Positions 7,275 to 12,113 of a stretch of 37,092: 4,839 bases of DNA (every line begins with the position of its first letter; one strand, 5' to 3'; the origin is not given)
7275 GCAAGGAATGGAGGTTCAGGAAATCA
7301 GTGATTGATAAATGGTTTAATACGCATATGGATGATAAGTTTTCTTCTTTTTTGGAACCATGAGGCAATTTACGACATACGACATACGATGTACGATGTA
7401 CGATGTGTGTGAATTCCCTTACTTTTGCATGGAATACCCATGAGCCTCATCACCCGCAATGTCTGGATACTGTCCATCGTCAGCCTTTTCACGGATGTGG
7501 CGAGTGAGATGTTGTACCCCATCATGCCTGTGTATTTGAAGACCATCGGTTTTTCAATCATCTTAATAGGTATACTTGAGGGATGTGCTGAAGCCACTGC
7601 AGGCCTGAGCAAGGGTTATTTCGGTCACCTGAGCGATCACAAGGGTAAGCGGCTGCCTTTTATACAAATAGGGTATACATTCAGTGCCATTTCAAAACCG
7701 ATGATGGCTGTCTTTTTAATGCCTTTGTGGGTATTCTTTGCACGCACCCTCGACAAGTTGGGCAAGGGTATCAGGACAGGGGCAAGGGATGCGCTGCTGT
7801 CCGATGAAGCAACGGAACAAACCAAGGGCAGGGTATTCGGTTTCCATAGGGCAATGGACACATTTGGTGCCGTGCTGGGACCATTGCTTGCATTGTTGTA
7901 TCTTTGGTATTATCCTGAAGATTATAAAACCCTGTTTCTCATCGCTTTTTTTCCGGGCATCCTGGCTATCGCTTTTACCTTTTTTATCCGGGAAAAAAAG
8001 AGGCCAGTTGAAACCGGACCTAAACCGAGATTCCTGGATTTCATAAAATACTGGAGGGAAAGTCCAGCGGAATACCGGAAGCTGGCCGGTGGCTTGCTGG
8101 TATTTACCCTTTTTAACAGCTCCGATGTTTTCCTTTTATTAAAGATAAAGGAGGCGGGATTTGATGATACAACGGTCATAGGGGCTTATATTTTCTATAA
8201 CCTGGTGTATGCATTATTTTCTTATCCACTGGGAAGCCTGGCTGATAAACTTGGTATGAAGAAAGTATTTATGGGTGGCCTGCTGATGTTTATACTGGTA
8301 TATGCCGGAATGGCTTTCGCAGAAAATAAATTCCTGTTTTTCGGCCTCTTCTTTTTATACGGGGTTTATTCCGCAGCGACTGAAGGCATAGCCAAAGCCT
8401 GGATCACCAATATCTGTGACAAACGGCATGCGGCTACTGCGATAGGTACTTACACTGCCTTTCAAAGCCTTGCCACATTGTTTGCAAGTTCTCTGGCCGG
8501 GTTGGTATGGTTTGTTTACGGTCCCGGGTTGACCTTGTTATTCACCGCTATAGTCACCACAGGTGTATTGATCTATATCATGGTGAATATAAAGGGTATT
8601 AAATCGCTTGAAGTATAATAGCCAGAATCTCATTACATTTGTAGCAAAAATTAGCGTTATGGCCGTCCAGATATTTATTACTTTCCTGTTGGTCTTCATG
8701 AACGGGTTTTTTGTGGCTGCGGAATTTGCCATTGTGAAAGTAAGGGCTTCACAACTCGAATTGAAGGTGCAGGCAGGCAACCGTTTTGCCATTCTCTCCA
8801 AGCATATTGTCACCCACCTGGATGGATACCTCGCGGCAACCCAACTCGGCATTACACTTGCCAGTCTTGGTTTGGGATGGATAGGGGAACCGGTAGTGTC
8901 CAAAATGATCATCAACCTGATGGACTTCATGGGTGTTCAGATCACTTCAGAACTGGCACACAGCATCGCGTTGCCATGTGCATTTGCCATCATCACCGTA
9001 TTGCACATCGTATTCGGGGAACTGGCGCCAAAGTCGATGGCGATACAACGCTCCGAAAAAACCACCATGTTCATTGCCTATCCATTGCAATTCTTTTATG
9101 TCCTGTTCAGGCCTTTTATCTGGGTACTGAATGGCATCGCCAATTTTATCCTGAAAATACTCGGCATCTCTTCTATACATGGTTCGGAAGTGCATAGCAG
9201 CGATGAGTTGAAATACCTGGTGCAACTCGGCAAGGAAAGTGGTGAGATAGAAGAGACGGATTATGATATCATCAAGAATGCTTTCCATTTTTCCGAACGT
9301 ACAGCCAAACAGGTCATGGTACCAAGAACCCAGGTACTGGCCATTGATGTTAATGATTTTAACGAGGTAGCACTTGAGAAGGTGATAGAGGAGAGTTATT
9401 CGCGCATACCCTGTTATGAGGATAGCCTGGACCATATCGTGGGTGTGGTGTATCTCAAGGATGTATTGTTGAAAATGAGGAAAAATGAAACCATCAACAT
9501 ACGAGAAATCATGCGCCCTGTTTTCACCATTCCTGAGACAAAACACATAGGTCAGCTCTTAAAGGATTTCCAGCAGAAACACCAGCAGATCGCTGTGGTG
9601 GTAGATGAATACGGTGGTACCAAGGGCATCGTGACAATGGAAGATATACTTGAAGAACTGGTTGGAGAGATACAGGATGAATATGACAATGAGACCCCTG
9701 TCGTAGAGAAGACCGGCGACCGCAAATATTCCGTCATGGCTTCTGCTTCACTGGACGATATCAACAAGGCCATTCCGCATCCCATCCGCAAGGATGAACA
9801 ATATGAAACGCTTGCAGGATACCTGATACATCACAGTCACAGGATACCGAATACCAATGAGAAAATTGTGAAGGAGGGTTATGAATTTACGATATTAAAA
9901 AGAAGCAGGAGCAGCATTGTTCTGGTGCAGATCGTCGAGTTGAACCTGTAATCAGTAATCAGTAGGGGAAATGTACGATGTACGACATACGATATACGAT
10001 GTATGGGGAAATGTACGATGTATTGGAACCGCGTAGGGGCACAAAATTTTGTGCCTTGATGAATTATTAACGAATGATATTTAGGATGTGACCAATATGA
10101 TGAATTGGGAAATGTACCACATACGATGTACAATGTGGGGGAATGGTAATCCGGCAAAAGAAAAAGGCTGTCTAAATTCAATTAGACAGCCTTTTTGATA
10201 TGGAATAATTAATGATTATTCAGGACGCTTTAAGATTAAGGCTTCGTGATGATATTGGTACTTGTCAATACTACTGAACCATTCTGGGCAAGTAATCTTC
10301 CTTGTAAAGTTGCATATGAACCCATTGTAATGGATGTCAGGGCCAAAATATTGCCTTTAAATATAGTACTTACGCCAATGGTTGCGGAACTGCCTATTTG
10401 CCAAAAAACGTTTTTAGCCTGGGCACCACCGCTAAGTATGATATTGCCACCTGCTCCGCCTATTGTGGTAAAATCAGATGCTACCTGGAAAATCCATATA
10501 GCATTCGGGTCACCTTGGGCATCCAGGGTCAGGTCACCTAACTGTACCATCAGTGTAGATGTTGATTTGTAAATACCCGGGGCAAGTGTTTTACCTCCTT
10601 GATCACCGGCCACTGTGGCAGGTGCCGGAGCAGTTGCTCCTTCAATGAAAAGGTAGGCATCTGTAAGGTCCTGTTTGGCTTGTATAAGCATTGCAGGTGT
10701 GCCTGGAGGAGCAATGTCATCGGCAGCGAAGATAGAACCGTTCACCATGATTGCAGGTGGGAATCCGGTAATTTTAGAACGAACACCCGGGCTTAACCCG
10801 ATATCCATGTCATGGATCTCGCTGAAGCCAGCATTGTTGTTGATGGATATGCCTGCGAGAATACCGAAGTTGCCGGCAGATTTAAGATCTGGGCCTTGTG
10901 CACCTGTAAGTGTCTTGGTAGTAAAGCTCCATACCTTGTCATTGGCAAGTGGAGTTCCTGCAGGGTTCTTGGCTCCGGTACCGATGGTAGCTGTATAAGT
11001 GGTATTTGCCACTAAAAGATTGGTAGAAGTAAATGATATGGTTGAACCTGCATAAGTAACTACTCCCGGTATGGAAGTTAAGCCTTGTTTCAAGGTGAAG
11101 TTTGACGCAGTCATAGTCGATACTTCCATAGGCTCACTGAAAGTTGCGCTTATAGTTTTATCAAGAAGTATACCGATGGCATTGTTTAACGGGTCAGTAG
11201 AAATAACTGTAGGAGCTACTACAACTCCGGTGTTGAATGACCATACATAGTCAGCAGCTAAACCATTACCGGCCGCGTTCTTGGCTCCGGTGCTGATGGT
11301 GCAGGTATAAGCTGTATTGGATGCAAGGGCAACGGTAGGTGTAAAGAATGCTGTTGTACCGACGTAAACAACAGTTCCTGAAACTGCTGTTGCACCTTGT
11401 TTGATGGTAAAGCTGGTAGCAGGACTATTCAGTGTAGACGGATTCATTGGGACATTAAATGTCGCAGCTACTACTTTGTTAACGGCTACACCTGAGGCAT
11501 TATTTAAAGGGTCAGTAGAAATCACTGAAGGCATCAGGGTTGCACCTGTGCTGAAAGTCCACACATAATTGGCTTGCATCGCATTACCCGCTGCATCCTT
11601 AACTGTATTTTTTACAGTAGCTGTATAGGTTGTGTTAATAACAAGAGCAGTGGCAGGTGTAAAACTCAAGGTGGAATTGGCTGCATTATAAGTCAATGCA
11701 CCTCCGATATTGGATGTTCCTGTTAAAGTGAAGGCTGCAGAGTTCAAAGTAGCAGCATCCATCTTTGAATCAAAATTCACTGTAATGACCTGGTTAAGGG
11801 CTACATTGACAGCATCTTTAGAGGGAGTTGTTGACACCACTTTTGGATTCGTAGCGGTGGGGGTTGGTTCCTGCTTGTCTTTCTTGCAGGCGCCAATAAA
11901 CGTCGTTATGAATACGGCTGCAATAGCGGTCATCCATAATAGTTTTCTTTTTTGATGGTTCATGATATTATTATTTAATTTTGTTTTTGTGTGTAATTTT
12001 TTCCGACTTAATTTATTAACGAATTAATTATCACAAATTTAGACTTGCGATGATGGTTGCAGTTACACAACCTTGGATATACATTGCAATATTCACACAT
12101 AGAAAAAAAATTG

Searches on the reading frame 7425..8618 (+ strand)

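Call 14: search_protein_families(library=pfam, proteins=[window:7425-8618:+], max_evalue=0.00001)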
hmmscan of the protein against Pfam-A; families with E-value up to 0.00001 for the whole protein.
window:7425-8618:+ (397 aa): 2 families
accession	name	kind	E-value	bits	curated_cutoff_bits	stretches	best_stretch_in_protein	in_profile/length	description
PF07690.21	MFS_1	-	5.2e-37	128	33.4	2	16-252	1-239/347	Major Facilitator Superfamily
PF12832.13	MFS_1_like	-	2.4e-10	40.5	25.2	1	14-368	2-368/373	MFS_1 like family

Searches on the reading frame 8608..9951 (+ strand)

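Call 14: search_protein_families(library=pfam, proteins=[window:8608-9951:+], max_evalue=0.00001)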
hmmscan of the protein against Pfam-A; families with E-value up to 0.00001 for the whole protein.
window:8608-9951:+ (447 aa): 3 families
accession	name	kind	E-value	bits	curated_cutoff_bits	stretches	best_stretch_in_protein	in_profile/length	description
PF01595.25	CNNM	-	4.7e-53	180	28.4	1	23-217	1-180/181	Cyclin M transmembrane N-terminal domain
PF00571.33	CBS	-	3e-16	59.9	24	1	298-352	1-56/57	CBS domain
PF03471.22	CorC_HlyC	-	2.3e-15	56.8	27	1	368-443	2-78/81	Transporter associated domain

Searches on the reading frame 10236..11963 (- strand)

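Call 14: search_protein_families(library=pfam, proteins=[window:10236-11963:-], max_evalue=0.00001)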
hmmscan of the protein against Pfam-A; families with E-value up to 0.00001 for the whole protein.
window:10236-11963:- (575 aa): 2 families
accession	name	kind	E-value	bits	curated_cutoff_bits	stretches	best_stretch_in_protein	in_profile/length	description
PF13205.12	Big_5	-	4.3e-64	214.3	23.6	3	38-139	3-105/105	Bacterial Ig-like domain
PF11999.13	Ice_binding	-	5.3e-57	193.3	28.7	1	368-571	1-207/208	Ice-binding-like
